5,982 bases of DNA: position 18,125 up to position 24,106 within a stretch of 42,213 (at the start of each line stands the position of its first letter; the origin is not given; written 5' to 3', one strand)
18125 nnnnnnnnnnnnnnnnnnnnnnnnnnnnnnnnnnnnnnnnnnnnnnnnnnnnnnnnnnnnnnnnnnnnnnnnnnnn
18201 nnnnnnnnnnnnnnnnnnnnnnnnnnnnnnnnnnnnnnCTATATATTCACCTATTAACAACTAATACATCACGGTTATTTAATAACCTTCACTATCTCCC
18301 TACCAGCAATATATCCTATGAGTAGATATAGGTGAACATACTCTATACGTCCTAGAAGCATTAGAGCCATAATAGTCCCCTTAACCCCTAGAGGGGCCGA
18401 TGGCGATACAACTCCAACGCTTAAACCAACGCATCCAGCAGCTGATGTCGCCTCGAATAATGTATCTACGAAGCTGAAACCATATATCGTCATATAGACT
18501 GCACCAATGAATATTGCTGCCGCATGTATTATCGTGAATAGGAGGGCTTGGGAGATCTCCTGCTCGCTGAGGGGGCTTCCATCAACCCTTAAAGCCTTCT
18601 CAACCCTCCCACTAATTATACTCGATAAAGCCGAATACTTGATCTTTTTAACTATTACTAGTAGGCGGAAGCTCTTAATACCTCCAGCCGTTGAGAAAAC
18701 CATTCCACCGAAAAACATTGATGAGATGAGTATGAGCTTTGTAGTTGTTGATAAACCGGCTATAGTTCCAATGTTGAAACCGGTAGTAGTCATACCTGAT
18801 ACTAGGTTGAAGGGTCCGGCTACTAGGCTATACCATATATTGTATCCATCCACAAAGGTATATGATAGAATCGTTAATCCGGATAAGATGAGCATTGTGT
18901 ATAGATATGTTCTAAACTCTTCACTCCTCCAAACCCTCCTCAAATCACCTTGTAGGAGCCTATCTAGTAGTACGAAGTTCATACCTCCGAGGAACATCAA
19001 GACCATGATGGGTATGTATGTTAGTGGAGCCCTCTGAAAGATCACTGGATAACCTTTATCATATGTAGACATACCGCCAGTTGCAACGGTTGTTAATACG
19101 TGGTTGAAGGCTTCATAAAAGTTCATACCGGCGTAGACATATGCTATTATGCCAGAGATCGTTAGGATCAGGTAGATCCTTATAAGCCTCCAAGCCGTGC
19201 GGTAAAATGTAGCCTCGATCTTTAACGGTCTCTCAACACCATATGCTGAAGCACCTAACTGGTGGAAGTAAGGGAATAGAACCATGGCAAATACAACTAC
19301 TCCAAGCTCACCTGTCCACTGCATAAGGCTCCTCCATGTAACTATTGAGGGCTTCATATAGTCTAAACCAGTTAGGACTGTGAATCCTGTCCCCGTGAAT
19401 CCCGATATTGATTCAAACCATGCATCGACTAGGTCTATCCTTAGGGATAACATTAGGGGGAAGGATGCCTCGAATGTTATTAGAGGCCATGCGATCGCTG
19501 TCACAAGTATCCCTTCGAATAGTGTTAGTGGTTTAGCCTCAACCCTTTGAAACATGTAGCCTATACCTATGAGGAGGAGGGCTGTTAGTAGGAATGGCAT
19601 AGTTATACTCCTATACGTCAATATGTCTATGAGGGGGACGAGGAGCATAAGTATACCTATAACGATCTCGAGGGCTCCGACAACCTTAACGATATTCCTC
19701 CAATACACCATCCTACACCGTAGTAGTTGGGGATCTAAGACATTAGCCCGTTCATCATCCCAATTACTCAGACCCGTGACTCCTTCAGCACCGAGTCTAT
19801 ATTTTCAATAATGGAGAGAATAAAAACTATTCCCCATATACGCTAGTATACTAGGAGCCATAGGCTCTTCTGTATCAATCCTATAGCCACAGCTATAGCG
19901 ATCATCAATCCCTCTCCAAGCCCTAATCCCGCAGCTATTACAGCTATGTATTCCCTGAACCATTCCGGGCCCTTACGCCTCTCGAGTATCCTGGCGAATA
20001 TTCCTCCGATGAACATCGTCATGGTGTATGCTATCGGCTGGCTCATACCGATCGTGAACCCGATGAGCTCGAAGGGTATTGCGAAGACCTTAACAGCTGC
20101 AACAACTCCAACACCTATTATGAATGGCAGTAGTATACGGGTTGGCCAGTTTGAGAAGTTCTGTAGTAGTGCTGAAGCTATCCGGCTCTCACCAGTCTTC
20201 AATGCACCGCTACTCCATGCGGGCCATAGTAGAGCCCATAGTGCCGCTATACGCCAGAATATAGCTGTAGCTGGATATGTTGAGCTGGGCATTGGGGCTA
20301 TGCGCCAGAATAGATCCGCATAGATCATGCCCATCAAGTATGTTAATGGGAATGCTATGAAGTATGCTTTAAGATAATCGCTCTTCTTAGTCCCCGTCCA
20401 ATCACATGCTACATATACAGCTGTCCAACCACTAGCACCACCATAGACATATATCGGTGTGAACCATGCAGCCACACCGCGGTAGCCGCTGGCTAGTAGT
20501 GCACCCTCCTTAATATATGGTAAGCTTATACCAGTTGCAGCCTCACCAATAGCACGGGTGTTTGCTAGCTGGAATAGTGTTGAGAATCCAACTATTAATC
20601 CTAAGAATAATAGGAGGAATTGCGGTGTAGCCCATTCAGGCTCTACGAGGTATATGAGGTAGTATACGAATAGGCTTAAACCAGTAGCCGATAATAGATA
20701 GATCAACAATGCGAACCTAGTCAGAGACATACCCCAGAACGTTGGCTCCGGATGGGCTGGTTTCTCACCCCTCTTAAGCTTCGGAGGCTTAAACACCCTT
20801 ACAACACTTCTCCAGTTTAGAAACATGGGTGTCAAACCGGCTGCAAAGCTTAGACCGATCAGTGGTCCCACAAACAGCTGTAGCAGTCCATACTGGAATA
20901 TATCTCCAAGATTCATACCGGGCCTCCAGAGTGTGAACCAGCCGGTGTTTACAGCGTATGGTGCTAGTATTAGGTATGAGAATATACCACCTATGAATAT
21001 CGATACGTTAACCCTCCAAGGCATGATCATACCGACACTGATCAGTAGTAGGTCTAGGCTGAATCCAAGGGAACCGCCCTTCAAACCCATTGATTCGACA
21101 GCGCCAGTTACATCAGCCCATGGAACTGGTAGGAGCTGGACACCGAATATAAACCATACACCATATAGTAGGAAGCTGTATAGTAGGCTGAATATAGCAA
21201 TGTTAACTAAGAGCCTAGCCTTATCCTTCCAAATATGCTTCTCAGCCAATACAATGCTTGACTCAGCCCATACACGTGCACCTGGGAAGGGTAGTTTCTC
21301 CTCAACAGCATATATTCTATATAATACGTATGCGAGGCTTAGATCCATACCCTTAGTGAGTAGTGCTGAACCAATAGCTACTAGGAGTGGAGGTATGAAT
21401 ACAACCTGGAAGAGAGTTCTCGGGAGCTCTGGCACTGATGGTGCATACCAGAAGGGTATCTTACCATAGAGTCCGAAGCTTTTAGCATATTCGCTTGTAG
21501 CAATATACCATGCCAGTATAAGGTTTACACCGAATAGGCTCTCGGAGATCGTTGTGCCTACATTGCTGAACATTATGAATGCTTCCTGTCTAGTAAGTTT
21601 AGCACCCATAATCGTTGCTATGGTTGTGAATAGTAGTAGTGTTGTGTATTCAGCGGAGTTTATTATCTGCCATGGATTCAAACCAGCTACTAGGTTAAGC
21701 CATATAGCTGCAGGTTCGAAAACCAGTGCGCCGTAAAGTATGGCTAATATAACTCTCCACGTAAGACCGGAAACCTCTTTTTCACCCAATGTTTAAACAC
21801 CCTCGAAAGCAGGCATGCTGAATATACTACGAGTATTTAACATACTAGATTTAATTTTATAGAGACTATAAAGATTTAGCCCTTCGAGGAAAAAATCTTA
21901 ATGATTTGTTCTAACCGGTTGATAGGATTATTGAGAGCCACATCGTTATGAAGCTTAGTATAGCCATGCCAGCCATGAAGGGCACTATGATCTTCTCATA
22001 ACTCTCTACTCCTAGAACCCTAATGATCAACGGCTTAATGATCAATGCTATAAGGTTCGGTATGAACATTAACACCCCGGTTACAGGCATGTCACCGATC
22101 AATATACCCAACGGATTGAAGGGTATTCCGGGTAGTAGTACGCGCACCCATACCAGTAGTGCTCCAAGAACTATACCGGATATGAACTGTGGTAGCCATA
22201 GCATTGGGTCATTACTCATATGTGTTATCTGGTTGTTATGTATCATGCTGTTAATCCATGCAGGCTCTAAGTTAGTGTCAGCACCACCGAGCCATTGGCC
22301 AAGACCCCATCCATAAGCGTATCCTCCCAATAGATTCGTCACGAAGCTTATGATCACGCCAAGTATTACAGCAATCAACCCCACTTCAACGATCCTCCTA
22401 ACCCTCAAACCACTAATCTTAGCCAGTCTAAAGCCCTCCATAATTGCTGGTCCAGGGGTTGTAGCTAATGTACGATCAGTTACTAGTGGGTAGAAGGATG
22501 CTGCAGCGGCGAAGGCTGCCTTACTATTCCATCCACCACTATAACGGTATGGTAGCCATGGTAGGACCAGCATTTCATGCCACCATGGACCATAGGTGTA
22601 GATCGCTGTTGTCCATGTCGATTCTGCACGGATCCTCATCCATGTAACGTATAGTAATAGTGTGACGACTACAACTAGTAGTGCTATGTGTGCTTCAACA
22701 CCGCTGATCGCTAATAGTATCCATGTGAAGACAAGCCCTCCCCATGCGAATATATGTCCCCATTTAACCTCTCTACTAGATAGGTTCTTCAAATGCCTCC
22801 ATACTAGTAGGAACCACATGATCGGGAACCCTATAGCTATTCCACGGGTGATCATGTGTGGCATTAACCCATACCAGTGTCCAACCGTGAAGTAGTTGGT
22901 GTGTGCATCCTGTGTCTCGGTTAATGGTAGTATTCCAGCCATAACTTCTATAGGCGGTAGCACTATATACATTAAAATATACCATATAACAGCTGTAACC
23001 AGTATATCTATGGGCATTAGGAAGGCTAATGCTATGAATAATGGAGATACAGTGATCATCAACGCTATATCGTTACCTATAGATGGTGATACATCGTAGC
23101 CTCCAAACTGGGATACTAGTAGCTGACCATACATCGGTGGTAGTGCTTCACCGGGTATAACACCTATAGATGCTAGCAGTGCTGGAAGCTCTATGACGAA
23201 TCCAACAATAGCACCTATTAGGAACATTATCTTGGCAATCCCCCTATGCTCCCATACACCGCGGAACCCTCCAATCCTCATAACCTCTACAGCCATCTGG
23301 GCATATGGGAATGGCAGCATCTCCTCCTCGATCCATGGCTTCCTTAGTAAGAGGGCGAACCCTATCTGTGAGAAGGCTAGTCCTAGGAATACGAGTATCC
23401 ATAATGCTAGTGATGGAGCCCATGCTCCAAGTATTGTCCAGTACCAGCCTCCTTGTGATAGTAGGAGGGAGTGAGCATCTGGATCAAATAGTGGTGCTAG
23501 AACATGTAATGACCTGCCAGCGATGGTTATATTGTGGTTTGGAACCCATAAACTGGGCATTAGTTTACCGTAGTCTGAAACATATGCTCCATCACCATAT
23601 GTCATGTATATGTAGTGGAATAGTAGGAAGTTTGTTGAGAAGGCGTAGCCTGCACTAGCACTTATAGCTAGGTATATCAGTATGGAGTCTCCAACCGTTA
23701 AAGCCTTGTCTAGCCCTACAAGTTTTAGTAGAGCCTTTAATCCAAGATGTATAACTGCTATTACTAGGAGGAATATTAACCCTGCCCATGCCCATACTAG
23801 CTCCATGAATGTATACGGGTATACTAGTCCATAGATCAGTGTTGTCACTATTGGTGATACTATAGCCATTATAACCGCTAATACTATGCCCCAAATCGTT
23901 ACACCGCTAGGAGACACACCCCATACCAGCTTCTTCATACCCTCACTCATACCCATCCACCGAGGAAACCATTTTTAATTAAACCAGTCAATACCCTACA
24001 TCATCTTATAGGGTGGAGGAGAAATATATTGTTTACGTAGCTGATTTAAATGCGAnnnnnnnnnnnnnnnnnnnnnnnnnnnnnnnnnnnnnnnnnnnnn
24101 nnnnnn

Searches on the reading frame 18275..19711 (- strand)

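Call 6: search_protein_families(library=pfam, proteins=[window:18275-19711:-], max_evalue=0.01)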
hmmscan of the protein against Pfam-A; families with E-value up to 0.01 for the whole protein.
window:18275-19711:- (478 aa): 1 family
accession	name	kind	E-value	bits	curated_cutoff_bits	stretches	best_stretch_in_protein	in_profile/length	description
PF02386.22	TrkH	-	2.1e-45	155.6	27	2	274-460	294-485/502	Cation transport protein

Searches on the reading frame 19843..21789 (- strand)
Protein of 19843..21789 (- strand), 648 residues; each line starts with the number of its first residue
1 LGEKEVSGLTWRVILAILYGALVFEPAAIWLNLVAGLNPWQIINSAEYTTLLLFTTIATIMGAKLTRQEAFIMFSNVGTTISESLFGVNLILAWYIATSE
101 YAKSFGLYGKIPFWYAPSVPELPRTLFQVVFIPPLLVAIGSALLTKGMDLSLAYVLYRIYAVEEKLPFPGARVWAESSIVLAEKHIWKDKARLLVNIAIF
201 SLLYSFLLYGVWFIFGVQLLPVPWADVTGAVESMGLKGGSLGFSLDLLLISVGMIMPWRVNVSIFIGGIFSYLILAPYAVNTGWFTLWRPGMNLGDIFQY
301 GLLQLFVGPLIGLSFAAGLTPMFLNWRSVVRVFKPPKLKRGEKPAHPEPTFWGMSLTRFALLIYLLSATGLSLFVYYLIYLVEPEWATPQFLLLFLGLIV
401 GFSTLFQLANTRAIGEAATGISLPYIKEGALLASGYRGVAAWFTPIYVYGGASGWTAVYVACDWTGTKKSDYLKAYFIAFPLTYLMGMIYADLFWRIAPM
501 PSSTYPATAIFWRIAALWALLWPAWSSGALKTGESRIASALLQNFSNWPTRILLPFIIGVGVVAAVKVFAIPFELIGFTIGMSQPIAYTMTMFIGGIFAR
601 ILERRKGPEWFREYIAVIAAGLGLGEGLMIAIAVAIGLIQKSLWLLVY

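Call 6: search_protein_families(library=pfam, proteins=[window:19843-21789:-], max_evalue=0.01)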
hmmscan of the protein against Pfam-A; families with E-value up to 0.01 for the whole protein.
window:19843-21789:- (648 aa): 1 family
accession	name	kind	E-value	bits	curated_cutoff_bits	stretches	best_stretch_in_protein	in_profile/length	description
PF03169.20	OPT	-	1.1e-11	44.6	25.8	2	574-632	560-618/623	OPT oligopeptide transporter protein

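Call 8: search_protein_families(library=ncbifam, proteins=[window:19843-21789:-], max_evalue=0.01)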
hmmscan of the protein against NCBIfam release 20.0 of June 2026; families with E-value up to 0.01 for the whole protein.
window:19843-21789:- (648 aa): 1 family
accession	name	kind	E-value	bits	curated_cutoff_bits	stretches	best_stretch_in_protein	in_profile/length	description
TIGR00728.1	OPT_sfam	superfamily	5.4e-10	38.5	128.35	2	151-285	140-272/659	OPT family oligopeptide transporter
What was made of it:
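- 19843..21789 (-): OPT-superfamily permease (648 aa), the most constant neighbour. Pfam OPT 1.1e-11, NCBIfam OPT_sfam (calls 6, 8).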

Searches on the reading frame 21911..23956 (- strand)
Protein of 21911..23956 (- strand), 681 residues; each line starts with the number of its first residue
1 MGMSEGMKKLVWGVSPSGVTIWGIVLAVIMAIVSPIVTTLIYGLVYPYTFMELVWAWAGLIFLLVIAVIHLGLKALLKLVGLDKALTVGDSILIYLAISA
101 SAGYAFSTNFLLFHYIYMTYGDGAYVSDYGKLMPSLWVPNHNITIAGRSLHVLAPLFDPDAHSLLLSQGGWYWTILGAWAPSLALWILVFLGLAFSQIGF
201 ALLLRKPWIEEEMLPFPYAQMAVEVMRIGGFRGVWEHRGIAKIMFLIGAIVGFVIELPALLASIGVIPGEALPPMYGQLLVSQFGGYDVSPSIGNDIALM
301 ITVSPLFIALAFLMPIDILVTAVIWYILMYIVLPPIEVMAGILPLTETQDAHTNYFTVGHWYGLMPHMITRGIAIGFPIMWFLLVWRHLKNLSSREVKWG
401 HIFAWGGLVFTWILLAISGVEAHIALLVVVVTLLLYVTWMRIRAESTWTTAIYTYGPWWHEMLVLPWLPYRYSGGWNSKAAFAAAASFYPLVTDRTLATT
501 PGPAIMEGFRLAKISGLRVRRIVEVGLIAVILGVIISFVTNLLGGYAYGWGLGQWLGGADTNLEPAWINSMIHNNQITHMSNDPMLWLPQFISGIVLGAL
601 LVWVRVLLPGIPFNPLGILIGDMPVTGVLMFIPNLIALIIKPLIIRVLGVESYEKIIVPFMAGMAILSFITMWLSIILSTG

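Call 6: search_protein_families(library=pfam, proteins=[window:21911-23956:-], max_evalue=0.01)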
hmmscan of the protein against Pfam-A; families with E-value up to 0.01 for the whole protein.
window:21911-23956:- (681 aa): 1 family
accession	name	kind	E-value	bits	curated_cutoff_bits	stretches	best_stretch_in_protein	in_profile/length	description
PF20581.3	DUF6785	-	7.9e-23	81.2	25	1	21-549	6-498/498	Family of unknown function (DUF6785)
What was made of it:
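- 21911..23956 (-): DUF6785 polytopic membrane protein (681 aa), conserved neighbour. Pfam DUF6785 7.9e-23 (call 6).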

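Call 8: search_protein_families(library=ncbifam, proteins=[window:21911-23956:-], max_evalue=0.01)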
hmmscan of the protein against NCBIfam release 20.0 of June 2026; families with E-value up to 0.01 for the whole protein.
window:21911-23956:- (681 aa): 0 families
